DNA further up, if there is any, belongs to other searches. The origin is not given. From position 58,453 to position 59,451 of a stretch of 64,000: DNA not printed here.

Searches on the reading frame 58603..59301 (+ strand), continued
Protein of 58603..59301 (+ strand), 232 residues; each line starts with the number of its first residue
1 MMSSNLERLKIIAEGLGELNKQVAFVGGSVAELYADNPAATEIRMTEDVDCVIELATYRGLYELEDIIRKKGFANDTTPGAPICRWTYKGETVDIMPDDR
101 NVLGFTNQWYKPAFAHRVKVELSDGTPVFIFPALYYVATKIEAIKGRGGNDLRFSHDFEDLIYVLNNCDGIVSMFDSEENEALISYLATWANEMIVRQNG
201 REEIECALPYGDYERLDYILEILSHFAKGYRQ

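Call 51: search_protein_families(library=padloc, proteins=[L042:3276-4352:+, L037:1162-2043:+, L038:1849-3228:+, L054:2552-4330:+, L035:5672-6493:+, L041:5698-7581:+, L046:5685-7646:+, L042:5763-6263:+, L044:6485-7000:+, L026:5781-8984:+], max_evalue=0.001)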
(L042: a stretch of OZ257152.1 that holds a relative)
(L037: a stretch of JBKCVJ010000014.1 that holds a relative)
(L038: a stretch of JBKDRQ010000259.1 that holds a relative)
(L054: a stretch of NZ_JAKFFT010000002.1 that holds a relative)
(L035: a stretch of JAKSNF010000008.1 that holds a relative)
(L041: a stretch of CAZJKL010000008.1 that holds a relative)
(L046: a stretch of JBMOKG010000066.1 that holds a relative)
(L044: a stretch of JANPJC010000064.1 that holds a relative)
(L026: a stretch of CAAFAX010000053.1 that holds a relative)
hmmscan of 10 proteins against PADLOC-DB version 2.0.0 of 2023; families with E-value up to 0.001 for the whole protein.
L042:3276-4352:+ (358 aa): 0 families

L037:1162-2043:+ (293 aa): 0 families

L038:1849-3228:+ (459 aa): 2 families
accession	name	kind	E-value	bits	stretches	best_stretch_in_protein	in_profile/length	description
PDLC03841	LeoBC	-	2.6e-12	44.6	1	163-342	40-190/601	-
PDLC03839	LeoA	-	1.3e-08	32.4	1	223-347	57-179/559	-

L054:2552-4330:+ (592 aa): 0 families

L035:5672-6493:+ (273 aa): 1 family
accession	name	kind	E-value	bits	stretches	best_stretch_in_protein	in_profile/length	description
PDLC04908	PDC-S10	-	0.00017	18.9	1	8-90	9-81/223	-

L041:5698-7581:+ (627 aa): 33 families (the best 25 are shown)
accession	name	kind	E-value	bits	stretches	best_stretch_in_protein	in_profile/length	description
PDLC04042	PD-T4-6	-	4.6e-47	159.1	1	13-302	6-281/292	-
PDLC04047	PD-T4-6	-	4.6e-46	155.4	1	13-345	7-319/327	-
PDLC04060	PD-T4-6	-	6.9e-46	155.2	1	10-315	3-291/486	-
PDLC04053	PD-T4-6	-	9.5e-46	154.7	1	14-312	7-290/311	-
PDLC04045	PD-T4-6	-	1.3e-45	153.9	1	11-323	28-327/350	-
PDLC04043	PD-T4-6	-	4.2e-45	152.7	1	7-363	6-341/452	-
PDLC04138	mad6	-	3.1e-44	149.9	1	14-316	49-339/659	mads_6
PDLC04044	PD-T4-6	-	1.5e-41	140.8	1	12-321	28-319/372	-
PDLC04039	PD-T4-6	-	1.2e-37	128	1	5-295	5-277/458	-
PDLC04057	PD-T4-6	-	1.6e-37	127.5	1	13-375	5-362/443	-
PDLC04054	PD-T4-6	-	3.8e-37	126.5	1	12-308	7-288/347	-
PDLC04048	PD-T4-6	-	5.1e-36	122.8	1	13-311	7-290/354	-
PDLC04051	PD-T4-6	-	2.3e-34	117.1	1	13-314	29-315/476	-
PDLC04061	PD-T4-6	-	2.7e-33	114.2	1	1-316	1-306/510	-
PDLC04041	PD-T4-6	-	5.3e-33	112.9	1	15-295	27-295/443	-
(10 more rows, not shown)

L046:5685-7646:+ (653 aa): 32 families (the best 25 are shown)
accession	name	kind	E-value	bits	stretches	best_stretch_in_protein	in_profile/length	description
PDLC04138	mad6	-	9.8e-59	197.8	1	5-315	44-353/659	mads_6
PDLC04042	PD-T4-6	-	6.3e-43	145.5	1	7-259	4-260/292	-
PDLC04053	PD-T4-6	-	5.2e-40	135.8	1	11-274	8-275/311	-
PDLC04047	PD-T4-6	-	6.8e-40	135.1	1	5-259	3-260/327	-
PDLC04057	PD-T4-6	-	1e-39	134.8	1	9-321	5-317/443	-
PDLC04060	PD-T4-6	-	2.1e-35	120.6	1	9-309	5-308/486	-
PDLC04043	PD-T4-6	-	6.7e-35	119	1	12-218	15-218/452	-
PDLC04054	PD-T4-6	-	8.5e-34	115.5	1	6-259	5-261/347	-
PDLC04048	PD-T4-6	-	6.7e-33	112.5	1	8-218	6-213/354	-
PDLC04050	PD-T4-6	-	4.2e-32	109.7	1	9-261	60-316/480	-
PDLC04061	PD-T4-6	-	3.3e-31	107.4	1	11-257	15-269/510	-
PDLC03920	MkoA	-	2.6e-30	103.5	1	9-264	7-271/1112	-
PDLC04041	PD-T4-6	-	5.4e-28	96.4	1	7-219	23-236/443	-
PDLC04039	PD-T4-6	-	1.1e-27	95.2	1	12-257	14-261/458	-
PDLC04044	PD-T4-6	-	1.8e-27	94.5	1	10-261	30-282/372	-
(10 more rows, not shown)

L042:5763-6263:+ (166 aa): 0 families

L044:6485-7000:+ (171 aa): 0 families

L026:5781-8984:+ (1067 aa): 2 families
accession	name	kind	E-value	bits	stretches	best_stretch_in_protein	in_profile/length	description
PDLC02361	PifA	-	8.4e-10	35.8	1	30-79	23-67/720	PifA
PDLC02209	QatA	-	0.00097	15.9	0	52-122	33-106/646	-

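Call 67: find_related_loci(query=A1, collection=viral_contigs, flank=5000)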
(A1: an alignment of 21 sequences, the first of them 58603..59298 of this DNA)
Query A1 (232 aa) in viral_contigs; peptide patterns used: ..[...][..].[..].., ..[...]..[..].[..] (x = any residue, [..] = any of these).
31 stretches matched a pattern, but none encodes a relative of the query by tblastn (E <= 1e-3).

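Call 73: search_protein_families(library=padloc, proteins=[L057:5878-8307:+, L053:5839-7674:+, L050:1493-3469:+, L034:3768-6140:+, L067:5894-8629:+, L072:6051-8123:+, L056:7079-10330:+, L040:332-4327:+, L059:1109-4291:+], max_evalue=0.00001)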
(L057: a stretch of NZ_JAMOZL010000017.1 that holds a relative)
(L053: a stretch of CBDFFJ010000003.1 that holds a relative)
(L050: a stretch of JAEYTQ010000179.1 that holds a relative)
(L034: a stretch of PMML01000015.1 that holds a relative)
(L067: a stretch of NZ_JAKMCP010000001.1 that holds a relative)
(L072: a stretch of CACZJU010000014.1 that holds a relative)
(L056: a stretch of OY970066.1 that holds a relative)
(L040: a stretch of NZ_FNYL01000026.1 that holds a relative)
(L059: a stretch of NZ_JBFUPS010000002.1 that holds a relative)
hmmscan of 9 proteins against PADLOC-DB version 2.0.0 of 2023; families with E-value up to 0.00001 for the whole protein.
L057:5878-8307:+ (809 aa): 0 families

L053:5839-7674:+ (611 aa): 11 families
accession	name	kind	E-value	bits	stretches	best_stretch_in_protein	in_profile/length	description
PDLC04709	PDC-M55C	-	1e-33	114.8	1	6-411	9-386/554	-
PDLC04151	HEC-05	-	3.5e-26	90.1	1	15-581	29-593/600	-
PDLC04150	HEC-05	-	3.4e-20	70.4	1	18-254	14-260/583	-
PDLC04153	HEC-05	-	9.5e-13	45.2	1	17-371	12-385/621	-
PDLC04152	HEC-05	-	1.4e-09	35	0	15-64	10-62/566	-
PDLC04157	HEC-06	-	4.1e-08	30.3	1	4-257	4-236/558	-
PDLC04154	HEC-06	-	7.4e-07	26.2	1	11-101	11-85/569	-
PDLC04155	HEC-06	-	7.7e-07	26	1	18-101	12-85/562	-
PDLC02687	Orf5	-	2.9e-06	24.3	1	22-101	12-79/543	Orf5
PDLC02790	SspE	-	3.6e-06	23.3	1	23-101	13-95/776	SspE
PDLC02691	Orf5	-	6.4e-06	23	0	6-101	2-83/579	Orf5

L050:1493-3469:+ (658 aa): 3 families
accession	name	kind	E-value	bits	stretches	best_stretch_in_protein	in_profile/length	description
PDLC05014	PDC-S41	-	8.9e-289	957.4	1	1-657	1-653/657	-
PDLC02350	AbiO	-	4.3e-09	33.6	0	225-268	190-225/468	AbiO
PDLC02372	Nhi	-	8.9e-08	29.2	0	224-270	189-233/470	-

L034:3768-6140:+ (790 aa): 0 families

L067:5894-8629:+ (911 aa): 1 family
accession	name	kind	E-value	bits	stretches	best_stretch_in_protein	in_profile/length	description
PDLC01990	CARF_m8--CARF_Beta-galactosidase_LolE_TM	-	3.9e-24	82.1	2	33-159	51-174/1791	-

L072:6051-8123:+ (690 aa): 1 family
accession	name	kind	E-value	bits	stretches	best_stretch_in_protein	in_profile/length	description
PDLC04781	PDC-M71B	-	2.1e-08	31.4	0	288-350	126-187/515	-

L056:7079-10330:+ (1083 aa): 5 families
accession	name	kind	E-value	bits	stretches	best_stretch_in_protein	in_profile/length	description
PDLC02707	PbeA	-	7.5e-11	39.3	1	120-327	248-455/672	PbeA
PDLC03658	mREase_IV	-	1.9e-07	27.2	0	130-334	227-417/953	Type IV methyl-directed restriction enzyme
PDLC03659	mREase_IV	-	2.5e-07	27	0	258-448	337-552/945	Type IV methyl-directed restriction enzyme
PDLC02706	PbeA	-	7.5e-06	22.8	0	143-326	283-475/722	PbeA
PDLC02704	PbeA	-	8.2e-06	22.6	0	126-326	255-459/682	PbeA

L040:332-4327:+ (1331 aa): 1 family
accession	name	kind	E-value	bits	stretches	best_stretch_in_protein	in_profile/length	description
PDLC04647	PDC-M43B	-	4.3e-10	37.2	1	850-1018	153-319/347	-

L059:1109-4291:+ (1060 aa): 0 families

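Call 85: find_encoding_contigs(protein=P0100, flank=4000, max_places=4)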
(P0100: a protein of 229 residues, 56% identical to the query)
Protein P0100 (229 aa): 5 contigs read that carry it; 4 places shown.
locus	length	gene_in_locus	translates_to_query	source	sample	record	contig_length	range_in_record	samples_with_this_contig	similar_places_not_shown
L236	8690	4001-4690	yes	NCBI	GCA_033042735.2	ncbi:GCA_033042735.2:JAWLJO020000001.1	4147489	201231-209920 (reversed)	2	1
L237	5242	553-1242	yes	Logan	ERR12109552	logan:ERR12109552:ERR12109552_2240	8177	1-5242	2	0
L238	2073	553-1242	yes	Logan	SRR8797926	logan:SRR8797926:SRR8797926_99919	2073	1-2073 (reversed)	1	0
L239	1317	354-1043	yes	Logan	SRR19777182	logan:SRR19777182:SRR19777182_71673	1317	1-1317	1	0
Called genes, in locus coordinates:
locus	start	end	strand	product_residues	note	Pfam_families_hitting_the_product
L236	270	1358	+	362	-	PF15780:ASH (faint), PF22544:HYDIN_VesB_CFA65-like_Ig, PF07610:DUF1573, PF12371:TMEM131_like_N (faint), PF07610:DUF1573, PF22544:HYDIN_VesB_CFA65-like_Ig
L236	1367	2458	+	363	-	PF03308:MeaB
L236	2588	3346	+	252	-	PF00149:Metallophos, PF12850:Metallophos_2 (weak)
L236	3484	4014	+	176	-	-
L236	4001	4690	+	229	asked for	-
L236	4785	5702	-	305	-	PF00892:EamA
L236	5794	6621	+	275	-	PF02463:SMC_N, PF00005:ABC_tran (faint), PF13175:AAA_15, PF13304:AAA_21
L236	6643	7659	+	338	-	PF14491:DUF4435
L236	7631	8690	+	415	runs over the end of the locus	PF00924:MS_channel_2nd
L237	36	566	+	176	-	-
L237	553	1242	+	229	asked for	-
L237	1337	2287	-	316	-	PF00892:EamA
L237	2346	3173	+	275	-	PF02463:SMC_N, PF00005:ABC_tran (faint), PF13175:AAA_15, PF13304:AAA_21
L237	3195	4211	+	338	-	PF14491:DUF4435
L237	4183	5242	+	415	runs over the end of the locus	PF00924:MS_channel_2nd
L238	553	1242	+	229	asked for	-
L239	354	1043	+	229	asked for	-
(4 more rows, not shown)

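Call 93: search_solved_structures(query=L035:5672-6490:+, max_evalue=1)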
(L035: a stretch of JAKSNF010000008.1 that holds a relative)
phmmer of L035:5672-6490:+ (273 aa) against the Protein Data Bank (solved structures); distinct sequences matched with E-value up to 1: 1.
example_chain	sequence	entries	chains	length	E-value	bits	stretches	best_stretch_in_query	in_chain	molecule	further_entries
8vse_C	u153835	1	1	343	0.39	13.2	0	58-82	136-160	45.5kDa protein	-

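Call 94: search_solved_structures(query=L030:5672-6421:+, max_evalue=1)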
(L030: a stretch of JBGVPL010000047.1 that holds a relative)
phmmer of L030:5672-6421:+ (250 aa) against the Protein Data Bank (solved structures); distinct sequences matched with E-value up to 1: 18.
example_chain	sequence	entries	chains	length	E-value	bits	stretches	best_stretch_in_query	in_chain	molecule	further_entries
4iyp_C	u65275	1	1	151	0.035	16.5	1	11-82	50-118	Serine/threonine-protein phosphatase 2A catalytic subunit alpha isoform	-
6nts_C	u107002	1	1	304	0.088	15.2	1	11-82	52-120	Serine/threonine-protein phosphatase 2A catalytic subunit alpha isoform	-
2iae_C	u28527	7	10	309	0.09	15.2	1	11-82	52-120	Serine/threonine-protein phosphatase 2A catalytic subunit alpha isoform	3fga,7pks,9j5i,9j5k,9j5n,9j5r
8rbx_q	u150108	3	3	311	0.091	15.2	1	11-82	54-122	Serine/threonine-protein phosphatase 2A catalytic subunit alpha isoform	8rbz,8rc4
2nyl_C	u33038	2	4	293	0.11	14.9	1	11-82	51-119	Serine/threonine-protein phosphatase 2A catalytic subunit alpha isoform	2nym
3p71_C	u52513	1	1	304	0.12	14.9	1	11-82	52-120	Serine/threonine-protein phosphatase 2A catalytic subunit alpha isoform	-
2ie3_C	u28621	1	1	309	0.12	14.8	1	11-82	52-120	Serine/threonine-protein phosphatase 2A catalytic subunit alpha isoform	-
2ie4_C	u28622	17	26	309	0.12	14.8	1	11-82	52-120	Serine/threonine-protein phosphatase 2A catalytic subunit alpha isoform | PP2A-C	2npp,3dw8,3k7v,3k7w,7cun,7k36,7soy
3c5w_C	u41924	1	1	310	0.12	14.8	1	11-82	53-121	PP2A C subunit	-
8so0_C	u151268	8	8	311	0.12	14.8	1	11-82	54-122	Serine/threonine-protein phosphatase 2A catalytic subunit alpha isoform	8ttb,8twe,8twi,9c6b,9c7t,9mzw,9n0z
4i5l_C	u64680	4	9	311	0.12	14.8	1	11-82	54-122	Serine/threonine-protein phosphatase 2A catalytic subunit alpha isoform, PP2A-alpha | Serine/threonine-protein phosphatase 2A catalytic subunit alpha isoform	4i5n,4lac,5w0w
8uwb_C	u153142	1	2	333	0.12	14.8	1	11-82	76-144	Serine/threonine-protein phosphatase 2A 65 kDa regulatory subunit A alpha isoform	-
8uo5_C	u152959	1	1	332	0.13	14.7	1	11-82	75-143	Serine/threonine-protein phosphatase 2A catalytic subunit alpha isoform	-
9o04_D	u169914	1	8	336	0.13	14.6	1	11-82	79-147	Serine/threonine-protein phosphatase 2A catalytic subunit alpha isoform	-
5jjt_A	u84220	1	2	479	0.32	13.4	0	3-26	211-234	Serine/threonine-protein phosphatase 5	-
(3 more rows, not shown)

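Call 96: search_protein_families(library=ncbifam, proteins=[L030:5672-6424:+, L035:5672-6493:+, L236:2588-3346:+], max_evalue=0.01)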
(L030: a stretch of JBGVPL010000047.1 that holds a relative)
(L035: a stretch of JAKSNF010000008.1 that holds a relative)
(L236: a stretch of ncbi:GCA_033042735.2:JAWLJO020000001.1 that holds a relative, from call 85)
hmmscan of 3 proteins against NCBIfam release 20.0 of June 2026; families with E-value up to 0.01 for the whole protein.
L030:5672-6424:+ (250 aa): 3 families
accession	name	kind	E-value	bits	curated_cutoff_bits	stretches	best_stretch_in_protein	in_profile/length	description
TIGR00619.1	sbcd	subfamily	2.6e-05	24.2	77.65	1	37-102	41-107/252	exonuclease subunit SbcD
TIGR00040.1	yfcE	subfamily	4.5e-05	23.6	56.25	1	11-117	3-85/158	YfcE family phosphodiesterase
TIGR00024.1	SbcD_rel_arch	hypoth_equivalog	0.0029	17.4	115.2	0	29-93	54-108/224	putative phosphoesterase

L035:5672-6493:+ (273 aa): 2 families
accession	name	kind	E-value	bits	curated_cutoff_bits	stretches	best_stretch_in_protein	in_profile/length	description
TIGR04123.1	P_estr_lig_assc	hypoth_equivalog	0.0025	17.2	150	1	33-90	63-120/207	ligase-associated DNA damage response endonuclease PdeM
TIGR00040.1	yfcE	subfamily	0.0026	17.8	56.25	1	10-112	2-90/158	YfcE family phosphodiesterase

L236:2588-3346:+ (252 aa): 3 families
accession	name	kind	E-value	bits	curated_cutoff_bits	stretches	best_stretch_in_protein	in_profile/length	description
TIGR03729.1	acc_ester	subfamily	1.2e-08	34.7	148.25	1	3-235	2-239/239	putative phosphoesterase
TIGR00040.1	yfcE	subfamily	0.00079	19.5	56.25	0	1-69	1-62/158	YfcE family phosphodiesterase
NF053862.1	DS9_1_antiphage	equivalog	0.0087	14.9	420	0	162-218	386-444/486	anti-phage phosphoesterase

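Call 105: search_protein_families(library=phrogs, proteins=[window:58603-59298:+], max_evalue=0.001)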
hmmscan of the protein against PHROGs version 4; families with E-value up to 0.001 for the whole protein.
window:58603-59298:+ (232 aa): 0 families

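Call 113: search_protein_representatives(alignment_id=A1)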
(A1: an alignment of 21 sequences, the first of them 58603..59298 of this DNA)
Query: 21 sequences, 229 profile positions. Proteins with E-value up to 0.001 (for the whole library): 4575; up to 1e-10: 2696; up to 1e-30: 832. The best 150 are listed.
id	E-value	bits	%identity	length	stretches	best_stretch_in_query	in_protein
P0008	2.1e-119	413.1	-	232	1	1-228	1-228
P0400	3.5e-101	353.5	-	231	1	1-228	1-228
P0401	9.6e-79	280.0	-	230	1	1-227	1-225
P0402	3.5e-76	271.7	-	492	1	1-227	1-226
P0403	5.6e-72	257.9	-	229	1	1-228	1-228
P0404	1.1e-71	257.0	-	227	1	1-227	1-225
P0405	3.0e-71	255.5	-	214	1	1-172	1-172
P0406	1.1e-69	250.4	-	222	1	9-227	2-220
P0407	3.3e-67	242.3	-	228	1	1-226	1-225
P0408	6.6e-67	241.3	-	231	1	4-227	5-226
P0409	1.3e-66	240.4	-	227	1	1-220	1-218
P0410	2.5e-64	232.9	-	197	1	1-174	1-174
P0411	5.7e-64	231.7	-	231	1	3-221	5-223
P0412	2.6e-63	229.6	-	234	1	1-227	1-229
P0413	3.3e-63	229.2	-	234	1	5-227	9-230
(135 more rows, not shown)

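Call 115: list_cluster_members(proteins=[P0402])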
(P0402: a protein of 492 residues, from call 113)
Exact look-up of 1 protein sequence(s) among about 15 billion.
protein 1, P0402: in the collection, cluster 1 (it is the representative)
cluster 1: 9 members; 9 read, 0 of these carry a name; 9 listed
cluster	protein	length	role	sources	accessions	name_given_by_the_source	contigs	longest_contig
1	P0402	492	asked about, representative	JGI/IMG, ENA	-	-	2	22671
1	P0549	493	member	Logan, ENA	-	-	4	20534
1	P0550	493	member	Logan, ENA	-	-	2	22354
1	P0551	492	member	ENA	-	-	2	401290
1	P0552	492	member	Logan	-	-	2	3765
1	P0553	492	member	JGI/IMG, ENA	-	-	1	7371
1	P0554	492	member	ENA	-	-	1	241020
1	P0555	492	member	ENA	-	-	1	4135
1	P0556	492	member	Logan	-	-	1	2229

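Call 116: find_encoding_contigs(protein=P0402, flank=3000, max_places=5)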
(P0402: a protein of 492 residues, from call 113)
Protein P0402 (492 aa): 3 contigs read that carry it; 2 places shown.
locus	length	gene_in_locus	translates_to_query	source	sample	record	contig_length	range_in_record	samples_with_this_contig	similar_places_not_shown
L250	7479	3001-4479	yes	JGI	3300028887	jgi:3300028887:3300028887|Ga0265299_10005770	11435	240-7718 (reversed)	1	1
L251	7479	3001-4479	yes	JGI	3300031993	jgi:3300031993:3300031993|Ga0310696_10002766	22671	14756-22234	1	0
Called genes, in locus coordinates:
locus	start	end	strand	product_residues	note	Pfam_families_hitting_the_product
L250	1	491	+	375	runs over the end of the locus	PF11795:DUF3322, PF09983:JetD_C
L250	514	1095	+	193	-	-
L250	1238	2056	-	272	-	PF04383:KilA-N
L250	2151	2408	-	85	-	-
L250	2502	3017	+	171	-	-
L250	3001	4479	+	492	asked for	PF00149:Metallophos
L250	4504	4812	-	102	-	PF14131:DUF4298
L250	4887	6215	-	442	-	PF04389:Peptidase_M28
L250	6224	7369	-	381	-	PF00480:ROK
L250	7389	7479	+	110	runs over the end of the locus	?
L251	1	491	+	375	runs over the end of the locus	PF11795:DUF3322, PF09983:JetD_C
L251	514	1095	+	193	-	-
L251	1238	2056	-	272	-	PF04383:KilA-N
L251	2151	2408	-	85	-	-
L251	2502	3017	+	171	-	-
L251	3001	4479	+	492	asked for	PF00149:Metallophos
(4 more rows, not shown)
